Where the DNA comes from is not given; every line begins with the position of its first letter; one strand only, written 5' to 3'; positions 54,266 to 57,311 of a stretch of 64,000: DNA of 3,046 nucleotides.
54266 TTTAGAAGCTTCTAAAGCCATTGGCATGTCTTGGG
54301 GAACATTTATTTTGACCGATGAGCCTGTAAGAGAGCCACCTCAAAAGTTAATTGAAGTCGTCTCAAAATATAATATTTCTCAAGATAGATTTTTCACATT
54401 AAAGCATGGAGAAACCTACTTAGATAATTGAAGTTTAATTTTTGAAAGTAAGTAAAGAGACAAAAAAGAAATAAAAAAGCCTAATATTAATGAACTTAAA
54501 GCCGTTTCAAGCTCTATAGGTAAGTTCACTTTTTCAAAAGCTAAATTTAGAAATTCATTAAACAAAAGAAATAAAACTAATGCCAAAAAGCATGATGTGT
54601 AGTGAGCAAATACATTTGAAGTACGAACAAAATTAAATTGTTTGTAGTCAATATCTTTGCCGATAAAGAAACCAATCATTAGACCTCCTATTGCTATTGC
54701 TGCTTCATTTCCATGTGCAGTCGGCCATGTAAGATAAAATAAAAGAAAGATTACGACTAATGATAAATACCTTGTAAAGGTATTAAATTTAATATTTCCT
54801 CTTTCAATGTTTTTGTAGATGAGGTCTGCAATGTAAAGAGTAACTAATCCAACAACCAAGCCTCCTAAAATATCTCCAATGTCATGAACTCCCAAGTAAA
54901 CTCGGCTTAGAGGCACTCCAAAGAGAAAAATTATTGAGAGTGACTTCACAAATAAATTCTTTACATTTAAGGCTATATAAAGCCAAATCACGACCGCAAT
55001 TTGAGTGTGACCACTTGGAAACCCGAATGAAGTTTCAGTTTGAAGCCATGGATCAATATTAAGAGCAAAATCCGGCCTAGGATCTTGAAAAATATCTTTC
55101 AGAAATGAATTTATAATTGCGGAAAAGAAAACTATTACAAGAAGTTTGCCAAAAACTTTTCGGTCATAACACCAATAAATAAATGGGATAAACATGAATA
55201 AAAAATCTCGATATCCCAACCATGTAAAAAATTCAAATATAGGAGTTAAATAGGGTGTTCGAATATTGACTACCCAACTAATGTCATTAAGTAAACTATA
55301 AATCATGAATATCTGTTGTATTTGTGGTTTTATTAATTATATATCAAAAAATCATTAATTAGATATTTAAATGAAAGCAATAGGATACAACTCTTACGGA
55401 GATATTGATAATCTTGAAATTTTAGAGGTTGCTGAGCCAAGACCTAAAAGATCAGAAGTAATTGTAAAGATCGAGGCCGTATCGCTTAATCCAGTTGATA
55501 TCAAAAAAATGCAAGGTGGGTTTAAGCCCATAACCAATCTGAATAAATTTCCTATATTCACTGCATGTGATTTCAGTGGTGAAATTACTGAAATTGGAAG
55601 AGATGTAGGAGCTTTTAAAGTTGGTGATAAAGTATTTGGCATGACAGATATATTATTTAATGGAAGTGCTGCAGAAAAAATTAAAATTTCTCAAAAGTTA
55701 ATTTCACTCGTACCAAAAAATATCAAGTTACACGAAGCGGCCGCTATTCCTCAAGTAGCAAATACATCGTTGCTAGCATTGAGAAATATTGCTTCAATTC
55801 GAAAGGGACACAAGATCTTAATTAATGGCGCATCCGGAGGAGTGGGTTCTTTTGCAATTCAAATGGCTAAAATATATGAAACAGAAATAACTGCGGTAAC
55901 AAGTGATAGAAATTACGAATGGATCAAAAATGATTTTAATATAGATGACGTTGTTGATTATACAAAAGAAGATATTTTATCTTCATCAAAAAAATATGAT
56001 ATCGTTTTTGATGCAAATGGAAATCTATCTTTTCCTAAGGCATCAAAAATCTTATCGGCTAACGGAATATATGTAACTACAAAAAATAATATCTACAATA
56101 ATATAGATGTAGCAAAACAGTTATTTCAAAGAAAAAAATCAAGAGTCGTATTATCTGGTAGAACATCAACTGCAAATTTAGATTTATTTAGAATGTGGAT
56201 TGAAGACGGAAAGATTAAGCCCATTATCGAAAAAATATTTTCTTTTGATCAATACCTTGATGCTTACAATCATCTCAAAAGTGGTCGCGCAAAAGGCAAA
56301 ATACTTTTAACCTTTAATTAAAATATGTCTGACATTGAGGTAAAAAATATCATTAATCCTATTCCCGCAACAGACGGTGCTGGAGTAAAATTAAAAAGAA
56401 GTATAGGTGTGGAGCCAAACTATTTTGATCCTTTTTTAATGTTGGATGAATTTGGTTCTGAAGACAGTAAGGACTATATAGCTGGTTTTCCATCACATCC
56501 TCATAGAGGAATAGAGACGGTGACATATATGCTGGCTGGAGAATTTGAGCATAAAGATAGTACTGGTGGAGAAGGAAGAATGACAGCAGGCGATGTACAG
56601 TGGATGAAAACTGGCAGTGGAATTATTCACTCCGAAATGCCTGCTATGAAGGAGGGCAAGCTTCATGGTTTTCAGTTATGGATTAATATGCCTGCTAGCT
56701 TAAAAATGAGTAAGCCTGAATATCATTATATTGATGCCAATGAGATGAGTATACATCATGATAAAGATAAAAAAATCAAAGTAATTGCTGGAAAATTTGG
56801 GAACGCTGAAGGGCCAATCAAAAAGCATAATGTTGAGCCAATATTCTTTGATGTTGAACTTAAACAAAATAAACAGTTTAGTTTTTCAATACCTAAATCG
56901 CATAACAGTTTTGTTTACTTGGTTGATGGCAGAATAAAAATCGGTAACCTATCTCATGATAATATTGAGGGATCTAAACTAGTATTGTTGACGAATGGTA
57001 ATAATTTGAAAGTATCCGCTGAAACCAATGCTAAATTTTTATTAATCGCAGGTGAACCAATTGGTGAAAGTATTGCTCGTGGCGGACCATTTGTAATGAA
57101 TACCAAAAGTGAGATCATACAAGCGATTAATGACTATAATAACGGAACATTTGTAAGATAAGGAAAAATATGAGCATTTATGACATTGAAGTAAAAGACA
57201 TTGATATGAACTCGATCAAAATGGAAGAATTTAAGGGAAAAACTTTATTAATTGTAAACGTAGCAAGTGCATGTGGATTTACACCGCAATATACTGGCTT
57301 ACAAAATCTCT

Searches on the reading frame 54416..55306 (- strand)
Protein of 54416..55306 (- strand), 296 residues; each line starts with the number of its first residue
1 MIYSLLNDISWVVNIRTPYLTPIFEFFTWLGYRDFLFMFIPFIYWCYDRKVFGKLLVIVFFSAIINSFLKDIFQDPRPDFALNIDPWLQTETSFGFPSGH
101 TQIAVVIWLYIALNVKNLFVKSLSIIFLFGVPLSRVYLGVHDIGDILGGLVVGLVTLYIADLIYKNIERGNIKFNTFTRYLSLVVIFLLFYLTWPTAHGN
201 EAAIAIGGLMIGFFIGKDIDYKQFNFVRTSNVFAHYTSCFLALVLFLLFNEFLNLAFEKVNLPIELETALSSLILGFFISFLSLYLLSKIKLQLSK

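Call 93: search_protein_families(library=pfam, proteins=[window:54416-55306:-], max_evalue=0.00001)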
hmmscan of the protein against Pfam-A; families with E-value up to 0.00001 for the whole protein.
window:54416-55306:- (296 aa): 1 family
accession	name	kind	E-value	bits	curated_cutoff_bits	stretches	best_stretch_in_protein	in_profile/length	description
PF01569.27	PAP2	-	4.1e-24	85.2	27.2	1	54-162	4-123/130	PAP2 superfamily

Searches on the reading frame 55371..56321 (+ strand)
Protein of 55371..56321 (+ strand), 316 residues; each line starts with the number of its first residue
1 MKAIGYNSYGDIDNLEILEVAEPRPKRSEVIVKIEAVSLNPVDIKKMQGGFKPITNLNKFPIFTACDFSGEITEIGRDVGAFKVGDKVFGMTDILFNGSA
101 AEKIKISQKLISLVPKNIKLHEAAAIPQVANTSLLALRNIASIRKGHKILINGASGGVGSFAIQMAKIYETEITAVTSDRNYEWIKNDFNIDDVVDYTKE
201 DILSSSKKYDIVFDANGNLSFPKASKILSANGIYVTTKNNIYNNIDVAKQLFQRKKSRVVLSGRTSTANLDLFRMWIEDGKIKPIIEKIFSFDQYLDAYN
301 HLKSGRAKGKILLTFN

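Call 93: search_protein_families(library=pfam, proteins=[window:55371-56321:+], max_evalue=0.00001)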
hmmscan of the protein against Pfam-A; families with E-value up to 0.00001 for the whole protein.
window:55371-56321:+ (316 aa): 3 families
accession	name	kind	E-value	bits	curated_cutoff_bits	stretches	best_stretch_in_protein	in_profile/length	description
PF13602.12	ADH_zinc_N_2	-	6.3e-19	69.7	27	1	191-313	3-134/134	Zinc-binding dehydrogenase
PF08240.17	ADH_N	-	1.7e-12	48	23.5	1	27-89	2-61/104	Alcohol dehydrogenase GroES-like domain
PF00107.32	ADH_zinc_N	-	3.5e-08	33.9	31.8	1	157-239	1-90/129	Zinc-binding dehydrogenase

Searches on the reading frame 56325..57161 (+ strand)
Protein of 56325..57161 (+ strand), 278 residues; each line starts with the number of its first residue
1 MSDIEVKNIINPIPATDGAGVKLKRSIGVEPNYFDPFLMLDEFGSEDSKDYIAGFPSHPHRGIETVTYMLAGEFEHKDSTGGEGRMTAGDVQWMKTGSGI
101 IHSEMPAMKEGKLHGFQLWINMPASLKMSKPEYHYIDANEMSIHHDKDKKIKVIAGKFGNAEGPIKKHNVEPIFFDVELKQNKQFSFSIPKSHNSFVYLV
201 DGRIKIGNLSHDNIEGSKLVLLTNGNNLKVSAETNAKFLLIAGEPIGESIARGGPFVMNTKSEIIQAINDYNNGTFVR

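Call 93: search_protein_families(library=pfam, proteins=[window:56325-57161:+], max_evalue=0.00001)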
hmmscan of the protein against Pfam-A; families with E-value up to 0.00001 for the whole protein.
window:56325-57161:+ (278 aa): 2 families
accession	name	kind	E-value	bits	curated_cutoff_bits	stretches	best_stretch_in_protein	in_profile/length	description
PF02678.22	Pirin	-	6.7e-36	123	26.1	1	25-120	6-108/108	Pirin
PF05726.19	Pirin_C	-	8.3e-30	103.7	27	1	175-276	2-102/103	Pirin C-terminal cupin domain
